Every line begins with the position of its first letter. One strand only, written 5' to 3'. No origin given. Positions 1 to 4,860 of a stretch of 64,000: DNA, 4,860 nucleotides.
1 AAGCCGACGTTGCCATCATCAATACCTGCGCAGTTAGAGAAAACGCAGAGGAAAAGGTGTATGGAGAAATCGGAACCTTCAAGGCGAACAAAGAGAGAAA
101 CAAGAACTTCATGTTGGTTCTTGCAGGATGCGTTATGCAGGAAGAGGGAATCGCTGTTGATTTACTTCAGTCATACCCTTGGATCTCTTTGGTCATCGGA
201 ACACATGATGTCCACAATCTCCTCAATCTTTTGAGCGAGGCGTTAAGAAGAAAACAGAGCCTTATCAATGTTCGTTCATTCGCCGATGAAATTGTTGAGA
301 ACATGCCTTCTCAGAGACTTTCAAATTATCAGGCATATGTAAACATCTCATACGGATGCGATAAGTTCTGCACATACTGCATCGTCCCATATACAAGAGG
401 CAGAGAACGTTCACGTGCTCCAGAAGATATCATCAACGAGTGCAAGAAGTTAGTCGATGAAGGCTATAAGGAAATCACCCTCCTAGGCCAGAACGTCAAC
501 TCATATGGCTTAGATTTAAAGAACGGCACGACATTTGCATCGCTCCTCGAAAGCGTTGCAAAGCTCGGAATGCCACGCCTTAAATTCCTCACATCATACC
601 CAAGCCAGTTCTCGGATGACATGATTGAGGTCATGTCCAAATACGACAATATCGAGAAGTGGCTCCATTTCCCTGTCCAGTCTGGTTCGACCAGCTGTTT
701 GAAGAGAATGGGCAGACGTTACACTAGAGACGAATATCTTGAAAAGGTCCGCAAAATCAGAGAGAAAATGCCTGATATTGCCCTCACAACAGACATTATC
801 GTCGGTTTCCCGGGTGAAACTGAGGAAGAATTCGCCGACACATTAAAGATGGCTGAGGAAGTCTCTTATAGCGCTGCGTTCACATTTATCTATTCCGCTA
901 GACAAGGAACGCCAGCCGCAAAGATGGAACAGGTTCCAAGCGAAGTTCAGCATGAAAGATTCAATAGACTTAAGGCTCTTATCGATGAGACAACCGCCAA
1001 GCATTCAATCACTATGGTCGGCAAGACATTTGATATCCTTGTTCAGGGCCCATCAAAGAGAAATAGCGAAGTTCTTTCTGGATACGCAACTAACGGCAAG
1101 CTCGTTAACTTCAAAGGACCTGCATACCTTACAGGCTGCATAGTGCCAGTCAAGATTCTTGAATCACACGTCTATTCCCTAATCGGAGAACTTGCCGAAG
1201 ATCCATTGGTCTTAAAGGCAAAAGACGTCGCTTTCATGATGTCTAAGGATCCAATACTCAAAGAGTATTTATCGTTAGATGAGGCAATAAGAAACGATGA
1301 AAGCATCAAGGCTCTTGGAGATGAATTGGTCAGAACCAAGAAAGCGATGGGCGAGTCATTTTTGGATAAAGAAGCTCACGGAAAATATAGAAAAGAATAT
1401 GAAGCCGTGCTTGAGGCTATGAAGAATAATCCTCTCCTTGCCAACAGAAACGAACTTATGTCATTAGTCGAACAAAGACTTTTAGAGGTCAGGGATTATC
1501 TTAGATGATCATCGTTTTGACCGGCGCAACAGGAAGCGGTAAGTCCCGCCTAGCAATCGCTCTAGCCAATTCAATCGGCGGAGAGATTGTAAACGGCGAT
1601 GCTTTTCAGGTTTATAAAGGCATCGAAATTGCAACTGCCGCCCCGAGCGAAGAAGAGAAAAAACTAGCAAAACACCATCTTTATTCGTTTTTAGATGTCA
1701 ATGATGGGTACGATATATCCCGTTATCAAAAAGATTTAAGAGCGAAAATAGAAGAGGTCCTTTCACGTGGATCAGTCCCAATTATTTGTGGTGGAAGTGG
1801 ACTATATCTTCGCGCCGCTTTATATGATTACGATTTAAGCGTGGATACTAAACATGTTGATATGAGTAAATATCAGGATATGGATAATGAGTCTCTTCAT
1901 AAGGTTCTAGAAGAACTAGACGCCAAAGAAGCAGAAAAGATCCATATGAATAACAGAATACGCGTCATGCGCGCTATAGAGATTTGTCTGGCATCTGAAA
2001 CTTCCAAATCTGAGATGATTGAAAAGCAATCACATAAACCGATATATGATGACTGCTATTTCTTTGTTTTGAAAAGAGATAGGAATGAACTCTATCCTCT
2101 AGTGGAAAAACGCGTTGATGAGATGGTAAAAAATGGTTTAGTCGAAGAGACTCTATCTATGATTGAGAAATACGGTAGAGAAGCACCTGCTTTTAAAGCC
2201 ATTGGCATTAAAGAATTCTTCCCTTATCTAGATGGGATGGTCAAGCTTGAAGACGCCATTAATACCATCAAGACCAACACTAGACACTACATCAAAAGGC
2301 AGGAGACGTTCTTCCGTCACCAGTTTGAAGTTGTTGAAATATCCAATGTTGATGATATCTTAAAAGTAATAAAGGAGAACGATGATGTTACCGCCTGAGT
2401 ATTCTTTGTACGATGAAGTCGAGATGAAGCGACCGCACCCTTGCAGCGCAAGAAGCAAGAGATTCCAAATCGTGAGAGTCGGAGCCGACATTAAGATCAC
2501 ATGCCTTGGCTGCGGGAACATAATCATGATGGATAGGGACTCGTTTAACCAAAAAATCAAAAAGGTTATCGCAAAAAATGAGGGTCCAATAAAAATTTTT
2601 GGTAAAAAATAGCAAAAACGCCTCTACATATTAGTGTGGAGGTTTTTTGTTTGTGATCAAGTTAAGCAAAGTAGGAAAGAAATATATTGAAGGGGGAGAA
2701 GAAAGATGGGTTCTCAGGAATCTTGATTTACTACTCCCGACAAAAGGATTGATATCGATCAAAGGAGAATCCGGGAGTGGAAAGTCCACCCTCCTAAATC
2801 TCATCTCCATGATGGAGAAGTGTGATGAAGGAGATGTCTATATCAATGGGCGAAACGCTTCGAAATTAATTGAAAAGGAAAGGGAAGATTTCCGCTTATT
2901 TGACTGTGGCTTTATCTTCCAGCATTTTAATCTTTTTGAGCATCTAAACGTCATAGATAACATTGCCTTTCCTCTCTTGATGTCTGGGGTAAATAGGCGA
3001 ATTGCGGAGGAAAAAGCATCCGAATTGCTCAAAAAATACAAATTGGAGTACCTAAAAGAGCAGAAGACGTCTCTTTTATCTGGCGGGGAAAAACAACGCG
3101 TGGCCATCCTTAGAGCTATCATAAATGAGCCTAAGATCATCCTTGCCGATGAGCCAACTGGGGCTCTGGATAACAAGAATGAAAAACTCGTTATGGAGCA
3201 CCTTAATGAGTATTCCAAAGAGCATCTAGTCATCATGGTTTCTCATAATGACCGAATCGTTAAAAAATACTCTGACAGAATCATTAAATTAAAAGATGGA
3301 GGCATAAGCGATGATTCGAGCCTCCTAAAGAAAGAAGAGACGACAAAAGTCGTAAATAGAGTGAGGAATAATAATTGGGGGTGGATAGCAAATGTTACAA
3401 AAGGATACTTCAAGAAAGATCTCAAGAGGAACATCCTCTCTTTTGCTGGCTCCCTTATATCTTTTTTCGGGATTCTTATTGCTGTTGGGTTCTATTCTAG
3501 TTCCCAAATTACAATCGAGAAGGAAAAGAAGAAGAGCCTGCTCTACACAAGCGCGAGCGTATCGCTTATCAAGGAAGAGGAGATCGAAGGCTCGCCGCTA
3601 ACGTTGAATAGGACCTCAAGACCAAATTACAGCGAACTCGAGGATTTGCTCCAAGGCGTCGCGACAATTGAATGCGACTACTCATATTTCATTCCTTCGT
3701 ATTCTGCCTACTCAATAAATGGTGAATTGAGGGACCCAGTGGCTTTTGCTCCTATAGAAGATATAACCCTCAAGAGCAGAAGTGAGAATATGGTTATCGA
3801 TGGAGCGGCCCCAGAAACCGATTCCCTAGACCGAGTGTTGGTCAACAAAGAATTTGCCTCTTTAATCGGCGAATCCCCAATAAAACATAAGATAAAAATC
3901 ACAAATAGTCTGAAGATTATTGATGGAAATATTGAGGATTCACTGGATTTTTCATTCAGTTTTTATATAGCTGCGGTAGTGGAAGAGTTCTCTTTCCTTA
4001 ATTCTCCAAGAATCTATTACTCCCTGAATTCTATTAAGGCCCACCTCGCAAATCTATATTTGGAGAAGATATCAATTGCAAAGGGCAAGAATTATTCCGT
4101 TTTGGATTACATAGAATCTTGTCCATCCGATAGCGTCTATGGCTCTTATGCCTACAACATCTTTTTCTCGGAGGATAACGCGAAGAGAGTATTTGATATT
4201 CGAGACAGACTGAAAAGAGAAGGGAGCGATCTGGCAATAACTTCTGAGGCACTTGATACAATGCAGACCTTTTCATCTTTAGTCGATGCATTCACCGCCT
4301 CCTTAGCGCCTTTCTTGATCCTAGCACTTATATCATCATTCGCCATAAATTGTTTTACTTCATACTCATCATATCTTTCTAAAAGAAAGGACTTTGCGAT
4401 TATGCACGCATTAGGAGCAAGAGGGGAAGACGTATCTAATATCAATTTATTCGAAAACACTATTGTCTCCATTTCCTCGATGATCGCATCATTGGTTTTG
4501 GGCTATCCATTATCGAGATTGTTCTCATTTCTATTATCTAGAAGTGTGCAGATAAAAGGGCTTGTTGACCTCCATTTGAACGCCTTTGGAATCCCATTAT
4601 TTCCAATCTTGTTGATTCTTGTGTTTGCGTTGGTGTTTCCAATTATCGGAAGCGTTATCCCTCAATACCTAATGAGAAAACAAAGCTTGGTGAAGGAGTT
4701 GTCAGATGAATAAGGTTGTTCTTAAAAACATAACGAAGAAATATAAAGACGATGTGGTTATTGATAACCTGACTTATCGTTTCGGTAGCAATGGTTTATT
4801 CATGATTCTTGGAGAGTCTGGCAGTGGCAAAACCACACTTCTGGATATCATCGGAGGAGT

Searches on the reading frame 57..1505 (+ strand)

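Call 55: search_protein_families(library=pfam, proteins=[window:57-1505:+], max_evalue=0.00001)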
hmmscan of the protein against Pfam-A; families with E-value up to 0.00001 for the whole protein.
window:57-1505:+ (483 aa): 2 families
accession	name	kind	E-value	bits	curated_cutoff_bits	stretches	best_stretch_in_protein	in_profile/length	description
PF04055.27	Radical_SAM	-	9.9e-30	104.3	29.5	1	95-265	1-165/166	Radical SAM superfamily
PF01938.26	TRAM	-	1.7e-07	31.4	21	1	319-379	2-60/61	TRAM domain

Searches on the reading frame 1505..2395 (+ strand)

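Call 55: search_protein_families(library=pfam, proteins=[window:1505-2395:+], max_evalue=0.00001)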
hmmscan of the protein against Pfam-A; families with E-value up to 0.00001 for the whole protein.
window:1505-2395:+ (297 aa): 2 families
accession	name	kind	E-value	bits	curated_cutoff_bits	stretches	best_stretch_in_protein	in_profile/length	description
PF01715.23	IPPT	-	7.3e-72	242.4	23.6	1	35-273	1-243/243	IPP transferase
PF01745.22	IPT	-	4.6e-07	29.9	20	1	3-98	4-99/233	Isopentenyl transferase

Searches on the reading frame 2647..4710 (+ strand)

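Call 55: search_protein_families(library=pfam, proteins=[window:2647-4710:+], max_evalue=0.00001)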
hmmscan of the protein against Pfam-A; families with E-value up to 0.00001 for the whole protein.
window:2647-4710:+ (688 aa): 3 families
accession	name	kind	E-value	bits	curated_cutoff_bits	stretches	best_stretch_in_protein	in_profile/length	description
PF00005.33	ABC_tran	-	1.9e-29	103.5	25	1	23-171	1-136/137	ABC transporter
PF02687.27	FtsX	-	5.9e-12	46.1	25.5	1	556-680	3-119/120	FtsX-like permease C-terminal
PF02463.25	SMC_N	-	8.1e-07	29.1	40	1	32-215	23-211/220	RecF/RecN/SMC N terminal domain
